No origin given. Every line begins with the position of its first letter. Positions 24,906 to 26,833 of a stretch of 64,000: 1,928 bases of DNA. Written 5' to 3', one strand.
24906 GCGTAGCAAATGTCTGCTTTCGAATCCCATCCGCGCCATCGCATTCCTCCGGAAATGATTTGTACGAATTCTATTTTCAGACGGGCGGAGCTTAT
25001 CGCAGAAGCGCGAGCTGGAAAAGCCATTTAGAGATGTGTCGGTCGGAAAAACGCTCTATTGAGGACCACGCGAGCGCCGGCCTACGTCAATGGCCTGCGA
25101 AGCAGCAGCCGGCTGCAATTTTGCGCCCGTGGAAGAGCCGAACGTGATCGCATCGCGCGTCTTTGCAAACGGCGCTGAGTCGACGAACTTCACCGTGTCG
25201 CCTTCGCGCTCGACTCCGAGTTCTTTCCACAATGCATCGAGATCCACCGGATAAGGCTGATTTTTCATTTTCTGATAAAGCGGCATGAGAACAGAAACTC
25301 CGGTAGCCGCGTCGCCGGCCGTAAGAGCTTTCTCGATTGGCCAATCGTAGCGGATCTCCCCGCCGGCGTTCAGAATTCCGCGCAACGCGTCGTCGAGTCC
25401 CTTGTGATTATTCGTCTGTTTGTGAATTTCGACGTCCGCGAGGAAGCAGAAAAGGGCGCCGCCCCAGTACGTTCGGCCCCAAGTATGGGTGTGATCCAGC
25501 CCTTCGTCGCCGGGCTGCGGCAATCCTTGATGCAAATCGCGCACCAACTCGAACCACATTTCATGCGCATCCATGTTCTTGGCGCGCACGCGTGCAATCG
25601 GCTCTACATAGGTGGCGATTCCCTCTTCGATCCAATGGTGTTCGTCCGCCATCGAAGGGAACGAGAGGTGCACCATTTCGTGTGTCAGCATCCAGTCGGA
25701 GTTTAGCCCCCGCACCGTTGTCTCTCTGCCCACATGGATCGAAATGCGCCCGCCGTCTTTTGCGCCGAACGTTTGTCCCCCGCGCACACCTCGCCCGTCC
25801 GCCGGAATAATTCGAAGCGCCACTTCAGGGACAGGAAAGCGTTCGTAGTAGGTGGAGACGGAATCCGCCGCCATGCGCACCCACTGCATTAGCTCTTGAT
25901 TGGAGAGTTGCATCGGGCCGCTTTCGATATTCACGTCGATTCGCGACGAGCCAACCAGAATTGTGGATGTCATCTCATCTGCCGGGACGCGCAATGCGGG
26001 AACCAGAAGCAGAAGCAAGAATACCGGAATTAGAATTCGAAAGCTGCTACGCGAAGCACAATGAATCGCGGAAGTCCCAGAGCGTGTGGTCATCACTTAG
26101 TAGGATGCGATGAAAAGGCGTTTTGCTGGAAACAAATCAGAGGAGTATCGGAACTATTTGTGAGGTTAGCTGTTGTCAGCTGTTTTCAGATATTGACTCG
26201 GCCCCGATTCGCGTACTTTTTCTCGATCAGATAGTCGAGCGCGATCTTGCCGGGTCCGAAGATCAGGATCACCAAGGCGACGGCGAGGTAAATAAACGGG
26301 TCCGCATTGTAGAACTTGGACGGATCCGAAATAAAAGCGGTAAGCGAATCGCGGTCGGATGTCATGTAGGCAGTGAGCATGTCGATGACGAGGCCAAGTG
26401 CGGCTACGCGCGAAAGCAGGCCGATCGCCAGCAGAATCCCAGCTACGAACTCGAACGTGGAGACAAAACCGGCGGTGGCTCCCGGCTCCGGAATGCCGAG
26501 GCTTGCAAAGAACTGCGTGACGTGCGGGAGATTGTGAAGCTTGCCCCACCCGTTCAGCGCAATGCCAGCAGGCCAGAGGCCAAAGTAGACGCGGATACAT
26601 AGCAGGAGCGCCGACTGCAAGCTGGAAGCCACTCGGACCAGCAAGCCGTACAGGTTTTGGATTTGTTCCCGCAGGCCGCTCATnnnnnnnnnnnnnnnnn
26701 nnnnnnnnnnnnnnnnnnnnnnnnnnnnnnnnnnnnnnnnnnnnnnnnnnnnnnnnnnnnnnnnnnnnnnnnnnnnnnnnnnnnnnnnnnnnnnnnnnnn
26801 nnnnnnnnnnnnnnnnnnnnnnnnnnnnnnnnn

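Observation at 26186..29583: Bufferin/oxazolin-type RiPP metallophore locus: two Sec-signal six-Cys precursors + MNIO (DUF692) + DUF2063 + DoxX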

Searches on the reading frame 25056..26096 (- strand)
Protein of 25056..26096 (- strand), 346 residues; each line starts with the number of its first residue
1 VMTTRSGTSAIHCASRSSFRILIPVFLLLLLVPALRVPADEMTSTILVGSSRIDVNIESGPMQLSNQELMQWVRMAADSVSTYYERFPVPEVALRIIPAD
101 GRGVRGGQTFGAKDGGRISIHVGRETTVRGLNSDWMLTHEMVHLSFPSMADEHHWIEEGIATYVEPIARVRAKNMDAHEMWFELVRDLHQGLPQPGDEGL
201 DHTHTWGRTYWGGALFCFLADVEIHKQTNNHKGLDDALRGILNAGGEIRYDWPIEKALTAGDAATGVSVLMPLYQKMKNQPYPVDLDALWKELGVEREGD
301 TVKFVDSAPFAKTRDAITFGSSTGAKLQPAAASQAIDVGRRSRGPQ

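Call 18: search_protein_families(library=pfam, proteins=[window:25056-26096:-], max_evalue=0.01)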
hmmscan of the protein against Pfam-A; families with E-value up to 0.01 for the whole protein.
window:25056-26096:- (346 aa): 0 families

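Call 19: search_protein_families(library=ncbifam, proteins=[window:25056-26096:-], max_evalue=0.1)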
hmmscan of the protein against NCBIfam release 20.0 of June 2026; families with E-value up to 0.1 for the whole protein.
window:25056-26096:- (346 aa): 0 families

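Call 34: find_homologous_proteins(query=window:25056-26093:-, max_evalue=0.001)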
Query window:25056-26093:- (345 aa): 7541 proteins with E <= 0.001 among 8000 candidates; the best 120 are listed.
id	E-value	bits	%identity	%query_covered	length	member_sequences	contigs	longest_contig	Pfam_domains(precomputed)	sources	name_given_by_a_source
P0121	5.9e-209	711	90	99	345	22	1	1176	-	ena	-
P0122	4.4e-208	708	90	99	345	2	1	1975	-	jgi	jgi:hypothetical protein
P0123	1.7e-206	703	90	99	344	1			-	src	-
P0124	3.5e-206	702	88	99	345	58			-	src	-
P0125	2.1e-205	700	88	100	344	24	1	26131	-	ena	-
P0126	5.0e-204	695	88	99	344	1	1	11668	-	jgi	jgi:hypothetical protein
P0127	6.2e-204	695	88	99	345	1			-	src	-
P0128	1.1e-203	694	88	99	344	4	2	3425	-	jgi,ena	jgi:hypothetical protein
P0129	1.1e-203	694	88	99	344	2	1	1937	-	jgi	jgi:hypothetical protein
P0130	1.8e-203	693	89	99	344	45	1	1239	-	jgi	-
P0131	2.1e-203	693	88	99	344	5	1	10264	-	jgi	-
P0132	6.3e-203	691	88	99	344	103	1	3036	-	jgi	jgi:hypothetical protein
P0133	6.3e-202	688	87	99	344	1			-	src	-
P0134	9.5e-201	684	87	99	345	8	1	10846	-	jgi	jgi:hypothetical protein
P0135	2.3e-200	683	87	99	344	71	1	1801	-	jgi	-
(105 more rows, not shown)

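Call 35: search_solved_structures(query=window:25056-26093:-, max_evalue=10, show_alignments=2)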
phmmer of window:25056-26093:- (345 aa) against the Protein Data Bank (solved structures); distinct sequences matched with E-value up to 10: 1.
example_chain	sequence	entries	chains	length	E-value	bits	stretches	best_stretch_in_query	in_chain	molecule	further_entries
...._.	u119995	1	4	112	0.38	13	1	262-318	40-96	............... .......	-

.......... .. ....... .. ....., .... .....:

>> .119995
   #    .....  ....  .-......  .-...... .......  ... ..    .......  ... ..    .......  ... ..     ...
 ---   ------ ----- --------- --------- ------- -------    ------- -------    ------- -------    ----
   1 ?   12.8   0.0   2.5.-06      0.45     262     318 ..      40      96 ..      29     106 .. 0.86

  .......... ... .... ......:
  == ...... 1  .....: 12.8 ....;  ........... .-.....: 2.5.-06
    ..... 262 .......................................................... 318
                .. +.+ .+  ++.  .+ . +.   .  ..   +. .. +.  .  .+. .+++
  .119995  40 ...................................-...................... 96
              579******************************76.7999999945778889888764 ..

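Call 41: predict_structure(alignment_id=A2)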
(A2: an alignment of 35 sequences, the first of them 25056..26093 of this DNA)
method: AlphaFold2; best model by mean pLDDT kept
length: 345 residues; sequences in the alignment: 35
mean_pLDDT: 79.9   pTM: 0.77
mean pLDDT of the five models: 79.9, 67.4, 59.4, 58.3, 56.9
residues with pLDDT >= 90: 163; 70-90: 98; 50-70: 38; < 50: 46
segments of 3 or more residues with pLDDT < 50: 1-14, 31-37, 321-345
pLDDT, mean of each block of 10 residues (from residue 1): 42 51 62 48 88 90 90 94 86 93 80 80 92 91 74 83 94 93 88 86 74 94 94 90 68 88 96 92 91 90 94 90 33 40 33
secondary structure, 60 per line:
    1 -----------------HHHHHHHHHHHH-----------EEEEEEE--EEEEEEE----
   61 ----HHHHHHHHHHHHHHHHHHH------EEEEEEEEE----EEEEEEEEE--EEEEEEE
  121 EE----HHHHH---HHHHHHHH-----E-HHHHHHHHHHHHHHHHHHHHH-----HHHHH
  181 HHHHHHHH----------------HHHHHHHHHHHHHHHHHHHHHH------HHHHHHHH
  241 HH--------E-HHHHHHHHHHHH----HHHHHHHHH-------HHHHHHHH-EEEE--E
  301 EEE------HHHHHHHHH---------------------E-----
elements in order: H18-29 E41-47 E50-56 H65-83 E90-98 E103-111 E114-122 H127-131 H135-142 H150-170 H176-188 H205-226 H233-242 H253-264 H269-277 H285-292 E294-297 E300-303 H310-318

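Call 45: fold_search(model_id=the predicted structure, library=pdb)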
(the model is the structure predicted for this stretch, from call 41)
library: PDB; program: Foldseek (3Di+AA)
matches with E <= 10: 414; with E <= 0.001: 97
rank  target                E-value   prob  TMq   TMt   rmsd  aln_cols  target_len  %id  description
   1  7xyo_A                4.8e-07  1.00  0.52  0.36   4.7       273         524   16  Crystal Structure of a M61 aminopeptidase family member from Myxococcus fulvus (released 2023-06-07)
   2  7xyo_B                1.5e-06  1.00  0.51  0.35   5.0       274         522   18  Crystal Structure of a M61 aminopeptidase family member from Myxococcus fulvus (released 2023-06-07)
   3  6a8z_B                2.0e-06  1.00  0.44  0.36   6.4       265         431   15  Crystal structure of M1 zinc metallopeptidase from Deinococcus radiodurans (released 2019-07-17)
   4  6kp0_A                2.7e-06  1.00  0.46  0.38   5.3       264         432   16  Crystal structure of two domain M1 zinc metallopeptidase E323A mutant bound to L-arginine (released 2020-01-22)
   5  6koy_A                3.3e-06  1.00  0.43  0.36   5.7       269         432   14  Crystal structure of two domain M1 Zinc metallopeptidase E323A mutant bound to L-tryptophan amino acid (released 2020-01-22)
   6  6a8z_A                4.0e-06  1.00  0.47  0.38   5.4       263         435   14  Crystal structure of M1 zinc metallopeptidase from Deinococcus radiodurans (released 2019-07-17)
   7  6koz_B                6.2e-06  1.00  0.42  0.35   6.3       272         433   15  Crystal structure of two domain M1 zinc metallopeptidase E323 mutant bound to L-Leucine amino acid (released 2020-01-22)
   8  3q7j_A                6.9e-06  1.00  0.51  0.25   6.1       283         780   14  Engineered Thermoplasma Acidophilum F3 factor mimics human aminopeptidase N (APN) as a target for anticancer drug deve (released 2011-07-27)
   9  1z1w                  6.9e-06  1.00  0.49  0.24   6.2       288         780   13  Crystal structures of the tricorn interacting facor F3 from Thermoplasma acidophilum, a zinc aminopeptidase in three dif (released 2005-05-31)
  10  8j9c_A                7.3e-06  1.00  0.49  0.30   5.7       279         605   12  Crystal structure of M61 peptidase (apo-form) from Xanthomonas campestris (released 2024-05-01)
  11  6kp1_A                8.1e-06  1.00  0.44  0.36   6.2       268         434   14  Crystal structure of two domain M1 zinc metallopeptidase E323A mutant bound to L-methionine amino acid (released 2020-06-24)
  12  6iff_A                1.0e-05  1.00  0.45  0.37   5.4       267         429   13  Crystal structure of M1 zinc metallopeptidase E323A mutant from Deinococcus radiodurans (released 2019-09-25)
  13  8cgw_B                1.2e-05  1.00  0.48  0.21   5.2       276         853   12  Insulin-regulated aminopeptidase (IRAP) in complex with an allosteric benzopyran-based inhibitor (released 2024-01-31)
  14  6mgq_B                1.3e-05  1.00  0.52  0.23   4.5       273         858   13  ERAP1 in the open conformation bound to 10mer phosphinic inhibitor DG014 (released 2019-12-18)
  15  4fgm                  1.3e-05  1.00  0.55  0.35   5.1       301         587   11  Crystal structure of the aminopeptidase N family protein Q5QTY1 from Idiomarina loihiensis. Northeast Structural Genomic (released 2012-08-01)
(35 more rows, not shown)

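Call 54: find_related_loci(query=A2, collection=metagenome_contigs, flank=6000)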
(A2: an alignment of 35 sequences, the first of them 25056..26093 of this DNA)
Query A2 (345 aa) in metagenome_contigs; peptide patterns used: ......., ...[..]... (x = any residue, [..] = any of these).
600 stretches matched a pattern (row limit reached: there are more); 565 encode a relative of the query (tblastn E <= 1e-3); the best 80 are kept; 80 distinct loci.
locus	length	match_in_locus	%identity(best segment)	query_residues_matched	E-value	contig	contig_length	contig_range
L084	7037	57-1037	85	1-328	0e+0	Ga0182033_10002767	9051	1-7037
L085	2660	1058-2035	80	15-342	0e+0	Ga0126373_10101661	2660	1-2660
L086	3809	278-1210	80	1-338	0e+0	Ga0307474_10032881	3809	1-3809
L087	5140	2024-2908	74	27-321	7e-155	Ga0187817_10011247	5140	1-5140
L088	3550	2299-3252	70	26-341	1e-156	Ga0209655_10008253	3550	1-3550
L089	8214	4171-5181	66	9-341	4e-150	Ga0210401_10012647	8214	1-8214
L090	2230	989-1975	67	17-345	3e-160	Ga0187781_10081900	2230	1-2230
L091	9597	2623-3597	67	17-339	1e-149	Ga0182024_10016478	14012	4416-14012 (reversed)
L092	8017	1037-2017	68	17-341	9e-150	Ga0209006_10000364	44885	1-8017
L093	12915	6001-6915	71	37-339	1e-148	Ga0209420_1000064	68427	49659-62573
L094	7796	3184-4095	71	14-318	1e-148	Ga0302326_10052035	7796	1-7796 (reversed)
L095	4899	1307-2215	71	39-339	6e-150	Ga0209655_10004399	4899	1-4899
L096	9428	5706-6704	65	13-341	1e-147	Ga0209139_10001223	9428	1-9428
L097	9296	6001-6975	67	10-330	4e-147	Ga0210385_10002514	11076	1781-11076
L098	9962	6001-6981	66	17-341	3e-147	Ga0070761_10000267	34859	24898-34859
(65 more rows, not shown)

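Call 70: search_protein_representatives(alignment_id=A2)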
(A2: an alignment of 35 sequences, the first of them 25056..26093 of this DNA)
Query: 35 sequences, 347 profile positions. Proteins with E-value up to 0.001 (for the whole library): 3050; up to 1e-10: 2223; up to 1e-30: 839. The best 150 are listed.
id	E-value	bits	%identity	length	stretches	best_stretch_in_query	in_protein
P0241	2.1e-162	556.4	-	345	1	13-345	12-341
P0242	3.1e-110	384.9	-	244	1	110-343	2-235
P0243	5.0e-108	377.6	-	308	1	27-319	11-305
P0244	2.9e-105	368.5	-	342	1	44-323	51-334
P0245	1.5e-104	366.1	-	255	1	41-289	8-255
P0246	2.3e-103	362.2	-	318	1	14-319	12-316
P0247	9.3e-103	360.3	-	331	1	47-321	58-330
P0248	8.6e-100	350.5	-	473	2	52-322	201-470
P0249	1.8e-99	349.4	-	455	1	48-323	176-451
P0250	4.0e-99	348.3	-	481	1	17-321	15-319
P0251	5.6e-99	347.8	-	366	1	52-328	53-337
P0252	2.4e-98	345.8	-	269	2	149-331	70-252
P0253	4.0e-98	345.0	-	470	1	65-319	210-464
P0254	3.3e-97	342.0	-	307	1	48-319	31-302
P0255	3.7e-97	341.9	-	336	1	28-319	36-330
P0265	9.0e-95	334.0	-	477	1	46-322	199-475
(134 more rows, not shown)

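Call 71: find_encoding_contigs(protein=P0249, flank=6000, max_places=4)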
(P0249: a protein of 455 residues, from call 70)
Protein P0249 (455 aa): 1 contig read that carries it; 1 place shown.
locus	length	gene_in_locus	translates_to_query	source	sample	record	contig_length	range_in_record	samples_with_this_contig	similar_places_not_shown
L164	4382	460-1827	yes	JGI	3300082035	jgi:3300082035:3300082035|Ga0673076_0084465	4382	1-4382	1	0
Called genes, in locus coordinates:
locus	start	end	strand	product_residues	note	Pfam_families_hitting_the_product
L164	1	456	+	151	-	?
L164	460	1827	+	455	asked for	-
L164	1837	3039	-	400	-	PF13676:TIR_2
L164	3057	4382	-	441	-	?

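Call 72: find_encoding_contigs(protein=P0244, flank=6000, max_places=3)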
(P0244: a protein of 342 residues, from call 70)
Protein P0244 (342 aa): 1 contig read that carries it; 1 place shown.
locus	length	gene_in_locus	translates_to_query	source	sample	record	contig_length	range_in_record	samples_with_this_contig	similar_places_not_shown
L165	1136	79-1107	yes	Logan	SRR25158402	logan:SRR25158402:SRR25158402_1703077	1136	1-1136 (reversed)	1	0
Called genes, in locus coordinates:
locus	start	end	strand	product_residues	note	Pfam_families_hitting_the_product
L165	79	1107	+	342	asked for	-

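Call 73: find_encoding_contigs(protein=P0247, flank=6000, max_places=3)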
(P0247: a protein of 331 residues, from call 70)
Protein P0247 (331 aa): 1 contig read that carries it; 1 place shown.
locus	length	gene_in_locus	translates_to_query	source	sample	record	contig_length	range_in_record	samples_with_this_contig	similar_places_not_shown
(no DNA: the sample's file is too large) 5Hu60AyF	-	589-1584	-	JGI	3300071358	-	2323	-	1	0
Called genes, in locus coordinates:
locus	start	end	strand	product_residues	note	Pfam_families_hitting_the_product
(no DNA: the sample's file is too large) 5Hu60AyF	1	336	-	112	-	?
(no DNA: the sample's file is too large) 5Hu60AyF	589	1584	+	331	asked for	-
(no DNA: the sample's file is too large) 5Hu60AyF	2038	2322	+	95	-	?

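Call 74: find_encoding_contigs(protein=P0251, flank=6000, max_places=3)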
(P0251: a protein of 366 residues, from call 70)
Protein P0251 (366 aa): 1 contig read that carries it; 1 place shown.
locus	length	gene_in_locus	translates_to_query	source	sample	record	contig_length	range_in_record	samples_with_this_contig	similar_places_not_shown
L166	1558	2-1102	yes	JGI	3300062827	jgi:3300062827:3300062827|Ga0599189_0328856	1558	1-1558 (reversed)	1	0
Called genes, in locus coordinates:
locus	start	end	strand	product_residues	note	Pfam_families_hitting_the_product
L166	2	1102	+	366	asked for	?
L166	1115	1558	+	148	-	?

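Call 75: find_encoding_contigs(protein=P0265, flank=6000, max_places=3)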
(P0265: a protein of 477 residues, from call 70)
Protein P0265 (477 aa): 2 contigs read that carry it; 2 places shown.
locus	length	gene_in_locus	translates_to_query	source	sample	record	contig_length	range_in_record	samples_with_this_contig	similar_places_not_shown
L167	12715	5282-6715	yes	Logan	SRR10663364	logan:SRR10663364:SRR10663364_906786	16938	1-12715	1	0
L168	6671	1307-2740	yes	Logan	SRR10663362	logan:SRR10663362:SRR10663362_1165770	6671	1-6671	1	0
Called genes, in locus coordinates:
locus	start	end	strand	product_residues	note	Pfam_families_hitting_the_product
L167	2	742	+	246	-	?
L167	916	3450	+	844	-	PF01136:Peptidase_U32, PF12392:DUF3656, PF01136:Peptidase_U32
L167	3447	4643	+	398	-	PF02515:CoA_transf_3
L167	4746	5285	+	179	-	-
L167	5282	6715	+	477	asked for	-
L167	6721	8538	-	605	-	PF00664:ABC_membrane, PF00005:ABC_tran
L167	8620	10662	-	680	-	PF00270:DEAD, PF00271:Helicase_C, PF22590:Cas3-like_C_2 (weak)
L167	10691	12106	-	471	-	PF10923:BrxC_BrxD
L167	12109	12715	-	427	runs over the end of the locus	PF10923:BrxC_BrxD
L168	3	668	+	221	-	?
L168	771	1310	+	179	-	-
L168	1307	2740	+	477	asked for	-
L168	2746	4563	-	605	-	PF00664:ABC_membrane, PF00005:ABC_tran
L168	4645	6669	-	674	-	?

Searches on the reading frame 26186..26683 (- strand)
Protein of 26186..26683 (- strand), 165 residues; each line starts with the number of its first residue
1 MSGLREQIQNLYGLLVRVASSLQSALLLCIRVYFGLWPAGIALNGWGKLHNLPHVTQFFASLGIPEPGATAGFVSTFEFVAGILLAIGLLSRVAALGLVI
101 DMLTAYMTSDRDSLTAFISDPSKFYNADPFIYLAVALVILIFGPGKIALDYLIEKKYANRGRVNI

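Call 3: search_protein_families(library=pfam, proteins=[window:26186-26683:-], max_evalue=1)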
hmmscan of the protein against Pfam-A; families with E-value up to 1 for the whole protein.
window:26186-26683:- (165 aa): 4 families
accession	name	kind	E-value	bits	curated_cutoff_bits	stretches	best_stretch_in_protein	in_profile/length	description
PF07681.17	DoxX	-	6.9e-14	52.7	23.6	1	27-108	2-82/85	DoxX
PF04173.18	DoxD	-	0.00042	20.7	22.7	1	74-158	71-149/167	TQO small subunit DoxD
PF13564.11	DoxX_2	-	0.0015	19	26.3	1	39-109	8-81/103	DoxX-like family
PF07291.16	MauE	-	0.032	15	27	1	41-102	16-80/128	Methylamine utilisation protein MauE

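Call 4: search_protein_families(library=ncbifam, proteins=[window:26186-26683:-], max_evalue=1)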
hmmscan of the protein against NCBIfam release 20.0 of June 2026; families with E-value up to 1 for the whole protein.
window:26186-26683:- (165 aa): 3 families
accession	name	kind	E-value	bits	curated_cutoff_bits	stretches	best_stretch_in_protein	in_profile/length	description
NF050144.1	matur_HvfX_fam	equivalog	3.1e-10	40.4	80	1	28-108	5-86/165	HvfX family Cu-binding RiPP maturation protein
NF041179.1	TQO_large_DoxD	equivalog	3.1e-05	24.1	300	1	70-163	79-169/181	thiosulfate:quinone oxidoreductase large subunit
NF004503.0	PRK05846.2-2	subfamily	0.0079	15.5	720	1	56-117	385-443/490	NADH-quinone oxidoreductase subunit M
